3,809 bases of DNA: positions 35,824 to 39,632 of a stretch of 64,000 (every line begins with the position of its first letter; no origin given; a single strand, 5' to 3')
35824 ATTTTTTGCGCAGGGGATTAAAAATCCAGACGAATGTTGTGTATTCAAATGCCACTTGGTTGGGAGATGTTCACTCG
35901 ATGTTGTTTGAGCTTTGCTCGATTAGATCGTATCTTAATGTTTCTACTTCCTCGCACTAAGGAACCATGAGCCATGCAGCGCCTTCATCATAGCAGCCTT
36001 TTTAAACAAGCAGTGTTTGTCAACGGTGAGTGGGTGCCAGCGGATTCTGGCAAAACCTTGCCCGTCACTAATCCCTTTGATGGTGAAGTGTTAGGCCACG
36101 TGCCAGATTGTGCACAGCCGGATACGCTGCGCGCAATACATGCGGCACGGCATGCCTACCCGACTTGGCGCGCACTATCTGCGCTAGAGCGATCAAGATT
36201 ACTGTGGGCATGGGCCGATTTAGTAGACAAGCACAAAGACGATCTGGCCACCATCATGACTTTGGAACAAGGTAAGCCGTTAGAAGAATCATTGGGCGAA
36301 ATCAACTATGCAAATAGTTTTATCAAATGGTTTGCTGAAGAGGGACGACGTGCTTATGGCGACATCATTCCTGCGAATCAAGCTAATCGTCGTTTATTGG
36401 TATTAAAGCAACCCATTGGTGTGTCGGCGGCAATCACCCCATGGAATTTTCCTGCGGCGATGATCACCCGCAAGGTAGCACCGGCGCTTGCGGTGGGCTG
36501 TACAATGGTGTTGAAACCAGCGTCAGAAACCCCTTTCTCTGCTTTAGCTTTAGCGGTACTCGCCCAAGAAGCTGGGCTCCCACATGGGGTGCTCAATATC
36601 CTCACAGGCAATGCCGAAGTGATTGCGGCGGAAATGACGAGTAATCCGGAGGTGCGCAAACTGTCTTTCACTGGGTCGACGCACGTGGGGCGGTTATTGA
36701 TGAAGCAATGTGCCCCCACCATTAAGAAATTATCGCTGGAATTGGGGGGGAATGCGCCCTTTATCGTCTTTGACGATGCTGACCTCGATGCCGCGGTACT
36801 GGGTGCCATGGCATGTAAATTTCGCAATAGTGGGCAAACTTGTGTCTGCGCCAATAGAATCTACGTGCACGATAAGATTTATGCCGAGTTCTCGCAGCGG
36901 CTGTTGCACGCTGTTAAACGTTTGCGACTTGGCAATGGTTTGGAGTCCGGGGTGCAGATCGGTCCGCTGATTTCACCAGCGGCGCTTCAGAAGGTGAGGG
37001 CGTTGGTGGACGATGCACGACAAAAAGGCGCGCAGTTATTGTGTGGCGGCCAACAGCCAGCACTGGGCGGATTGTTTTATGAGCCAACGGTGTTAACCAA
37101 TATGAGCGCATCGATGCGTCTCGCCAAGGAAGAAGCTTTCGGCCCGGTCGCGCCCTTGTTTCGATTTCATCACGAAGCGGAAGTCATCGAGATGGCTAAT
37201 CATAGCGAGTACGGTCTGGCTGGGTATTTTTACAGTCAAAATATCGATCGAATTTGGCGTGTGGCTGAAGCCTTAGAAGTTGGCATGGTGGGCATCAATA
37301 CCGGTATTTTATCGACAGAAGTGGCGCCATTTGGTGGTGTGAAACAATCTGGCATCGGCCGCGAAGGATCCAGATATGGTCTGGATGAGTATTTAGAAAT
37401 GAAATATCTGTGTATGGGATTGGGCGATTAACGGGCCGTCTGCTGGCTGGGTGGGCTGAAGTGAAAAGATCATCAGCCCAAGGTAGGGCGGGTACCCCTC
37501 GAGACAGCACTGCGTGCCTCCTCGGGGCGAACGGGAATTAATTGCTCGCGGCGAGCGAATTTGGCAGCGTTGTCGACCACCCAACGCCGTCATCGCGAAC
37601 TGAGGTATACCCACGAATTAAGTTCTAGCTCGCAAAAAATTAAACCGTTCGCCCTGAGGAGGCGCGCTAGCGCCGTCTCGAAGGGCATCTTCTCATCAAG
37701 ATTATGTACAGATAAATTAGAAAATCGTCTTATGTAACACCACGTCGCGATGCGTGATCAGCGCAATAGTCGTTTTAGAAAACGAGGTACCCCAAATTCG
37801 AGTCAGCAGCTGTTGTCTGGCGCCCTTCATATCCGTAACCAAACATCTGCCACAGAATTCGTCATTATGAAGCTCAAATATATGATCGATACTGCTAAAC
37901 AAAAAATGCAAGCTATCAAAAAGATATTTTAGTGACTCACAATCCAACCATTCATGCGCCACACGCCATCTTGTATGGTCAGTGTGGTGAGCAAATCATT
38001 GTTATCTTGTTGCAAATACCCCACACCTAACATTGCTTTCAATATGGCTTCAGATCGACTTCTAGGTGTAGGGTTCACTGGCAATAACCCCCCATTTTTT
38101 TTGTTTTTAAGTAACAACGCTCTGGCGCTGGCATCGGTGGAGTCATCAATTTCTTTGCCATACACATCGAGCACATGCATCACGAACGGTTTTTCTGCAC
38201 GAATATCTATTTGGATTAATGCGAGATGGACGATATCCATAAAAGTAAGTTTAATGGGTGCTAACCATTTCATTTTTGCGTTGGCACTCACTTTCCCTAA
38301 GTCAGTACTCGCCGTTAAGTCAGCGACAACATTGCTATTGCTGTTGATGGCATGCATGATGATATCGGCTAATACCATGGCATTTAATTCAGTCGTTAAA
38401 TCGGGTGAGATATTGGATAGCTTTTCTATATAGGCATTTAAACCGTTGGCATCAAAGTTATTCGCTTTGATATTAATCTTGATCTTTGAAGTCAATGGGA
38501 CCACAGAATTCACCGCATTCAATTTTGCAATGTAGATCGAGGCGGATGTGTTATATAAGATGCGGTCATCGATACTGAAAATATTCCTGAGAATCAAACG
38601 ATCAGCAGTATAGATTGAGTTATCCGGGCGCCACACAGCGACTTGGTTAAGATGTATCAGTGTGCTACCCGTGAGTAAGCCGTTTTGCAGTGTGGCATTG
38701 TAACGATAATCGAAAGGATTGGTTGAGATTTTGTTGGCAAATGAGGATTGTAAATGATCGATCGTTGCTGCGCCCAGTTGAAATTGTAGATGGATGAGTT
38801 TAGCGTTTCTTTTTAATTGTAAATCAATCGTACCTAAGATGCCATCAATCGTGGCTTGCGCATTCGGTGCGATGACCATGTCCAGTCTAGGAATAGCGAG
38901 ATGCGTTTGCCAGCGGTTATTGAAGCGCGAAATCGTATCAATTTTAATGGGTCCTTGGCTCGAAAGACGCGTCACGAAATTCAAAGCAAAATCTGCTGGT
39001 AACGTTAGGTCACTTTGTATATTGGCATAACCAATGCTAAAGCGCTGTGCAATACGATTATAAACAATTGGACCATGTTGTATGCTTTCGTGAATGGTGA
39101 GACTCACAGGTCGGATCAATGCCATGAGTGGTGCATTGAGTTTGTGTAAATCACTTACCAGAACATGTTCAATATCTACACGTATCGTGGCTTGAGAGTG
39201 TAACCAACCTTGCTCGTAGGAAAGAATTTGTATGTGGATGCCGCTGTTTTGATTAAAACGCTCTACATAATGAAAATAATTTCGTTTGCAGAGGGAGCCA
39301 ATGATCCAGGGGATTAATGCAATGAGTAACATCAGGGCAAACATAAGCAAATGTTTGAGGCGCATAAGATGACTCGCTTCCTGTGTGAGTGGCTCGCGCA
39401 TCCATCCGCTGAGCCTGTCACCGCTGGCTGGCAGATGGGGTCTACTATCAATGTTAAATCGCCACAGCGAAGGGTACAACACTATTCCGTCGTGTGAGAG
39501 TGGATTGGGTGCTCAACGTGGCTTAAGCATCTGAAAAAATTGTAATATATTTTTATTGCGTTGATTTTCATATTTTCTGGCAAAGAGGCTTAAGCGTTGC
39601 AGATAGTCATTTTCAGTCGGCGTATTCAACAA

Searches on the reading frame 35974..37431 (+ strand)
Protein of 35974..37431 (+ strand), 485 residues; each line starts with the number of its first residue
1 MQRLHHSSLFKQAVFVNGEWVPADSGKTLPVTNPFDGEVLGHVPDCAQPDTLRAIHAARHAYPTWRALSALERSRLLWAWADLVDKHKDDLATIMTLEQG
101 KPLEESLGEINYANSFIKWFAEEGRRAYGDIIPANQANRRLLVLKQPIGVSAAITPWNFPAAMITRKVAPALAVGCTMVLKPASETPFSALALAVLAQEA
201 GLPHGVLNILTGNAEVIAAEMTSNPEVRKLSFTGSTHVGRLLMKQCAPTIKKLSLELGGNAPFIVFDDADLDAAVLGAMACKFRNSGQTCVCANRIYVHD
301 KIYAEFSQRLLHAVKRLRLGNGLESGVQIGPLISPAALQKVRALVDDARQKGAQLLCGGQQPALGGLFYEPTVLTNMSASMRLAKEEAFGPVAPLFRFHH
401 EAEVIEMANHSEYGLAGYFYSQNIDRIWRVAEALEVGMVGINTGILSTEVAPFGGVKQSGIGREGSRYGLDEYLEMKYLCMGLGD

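Call 66: search_protein_families(library=pfam, proteins=[window:35974-37431:+], max_evalue=0.00001)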
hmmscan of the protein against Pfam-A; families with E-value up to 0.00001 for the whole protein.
window:35974-37431:+ (485 aa): 1 family
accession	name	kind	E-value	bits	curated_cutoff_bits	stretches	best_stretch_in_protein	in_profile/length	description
PF00171.27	Aldedh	-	3.7e-173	576.8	23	1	20-478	1-460/461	Aldehyde dehydrogenase family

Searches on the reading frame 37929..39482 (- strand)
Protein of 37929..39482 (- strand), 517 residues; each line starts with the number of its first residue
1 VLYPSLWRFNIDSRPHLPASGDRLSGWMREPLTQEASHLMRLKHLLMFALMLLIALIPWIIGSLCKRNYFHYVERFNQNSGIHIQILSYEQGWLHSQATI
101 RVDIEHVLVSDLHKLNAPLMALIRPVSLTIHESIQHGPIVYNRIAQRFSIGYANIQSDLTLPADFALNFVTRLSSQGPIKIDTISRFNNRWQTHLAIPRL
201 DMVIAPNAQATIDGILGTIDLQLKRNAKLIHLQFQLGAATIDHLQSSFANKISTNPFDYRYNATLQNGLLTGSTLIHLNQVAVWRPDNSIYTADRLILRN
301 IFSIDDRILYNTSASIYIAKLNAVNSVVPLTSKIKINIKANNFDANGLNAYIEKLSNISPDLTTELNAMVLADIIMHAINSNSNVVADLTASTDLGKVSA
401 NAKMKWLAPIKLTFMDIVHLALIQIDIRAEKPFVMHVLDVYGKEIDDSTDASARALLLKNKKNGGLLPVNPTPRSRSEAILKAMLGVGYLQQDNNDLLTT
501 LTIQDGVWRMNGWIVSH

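Call 66: search_protein_families(library=pfam, proteins=[window:37929-39482:-], max_evalue=0.00001)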
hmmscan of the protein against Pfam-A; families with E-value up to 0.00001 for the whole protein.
window:37929-39482:- (517 aa): 1 family
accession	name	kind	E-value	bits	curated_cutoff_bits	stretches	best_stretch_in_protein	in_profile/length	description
PF06097.16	DUF945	-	1.1e-34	120.8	26.8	1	48-512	12-454/460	Bacterial protein of unknown function (DUF945)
